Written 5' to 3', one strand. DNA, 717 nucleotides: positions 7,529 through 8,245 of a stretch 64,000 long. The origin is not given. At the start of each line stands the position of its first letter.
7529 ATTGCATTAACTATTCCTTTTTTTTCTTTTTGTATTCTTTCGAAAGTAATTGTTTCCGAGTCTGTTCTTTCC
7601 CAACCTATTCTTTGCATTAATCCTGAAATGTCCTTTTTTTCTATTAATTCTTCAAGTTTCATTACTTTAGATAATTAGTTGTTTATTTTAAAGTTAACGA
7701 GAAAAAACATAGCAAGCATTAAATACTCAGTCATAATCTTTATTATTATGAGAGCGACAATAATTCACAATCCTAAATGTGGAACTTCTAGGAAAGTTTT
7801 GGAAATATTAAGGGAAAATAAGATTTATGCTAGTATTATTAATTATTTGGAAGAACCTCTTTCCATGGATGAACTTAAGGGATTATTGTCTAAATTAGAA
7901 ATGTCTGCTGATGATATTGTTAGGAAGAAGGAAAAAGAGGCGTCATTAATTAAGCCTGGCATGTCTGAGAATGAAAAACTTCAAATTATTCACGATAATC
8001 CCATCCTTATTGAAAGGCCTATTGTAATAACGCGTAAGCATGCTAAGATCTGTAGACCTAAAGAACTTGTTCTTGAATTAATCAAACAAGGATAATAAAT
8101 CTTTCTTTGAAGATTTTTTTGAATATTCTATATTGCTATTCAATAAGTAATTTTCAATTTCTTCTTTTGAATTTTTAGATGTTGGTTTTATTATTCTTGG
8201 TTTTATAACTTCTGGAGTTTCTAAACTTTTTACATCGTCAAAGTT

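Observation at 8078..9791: Tandem, translationally coupled ExeA/GspA-like AAA+ ATPase paralogues next to the pilin-like gene; one carries a double zinc ribbon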

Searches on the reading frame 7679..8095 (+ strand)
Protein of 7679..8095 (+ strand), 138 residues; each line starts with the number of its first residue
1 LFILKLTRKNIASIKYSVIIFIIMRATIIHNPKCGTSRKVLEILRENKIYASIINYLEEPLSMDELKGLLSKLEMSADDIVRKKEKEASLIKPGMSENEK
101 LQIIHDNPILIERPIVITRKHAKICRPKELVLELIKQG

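Call 45: search_protein_families(library=pfam, proteins=[window:7679-8095:+], max_evalue=0.1)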
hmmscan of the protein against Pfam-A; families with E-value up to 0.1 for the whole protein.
window:7679-8095:+ (138 aa): 2 families
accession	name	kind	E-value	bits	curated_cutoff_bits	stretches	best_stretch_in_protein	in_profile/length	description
PF03960.21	ArsC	-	6.6e-15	55.6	24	1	30-133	2-78/79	ArsC family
PF00462.30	Glutaredoxin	-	0.0063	17.1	22.9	1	25-69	6-44/60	Glutaredoxin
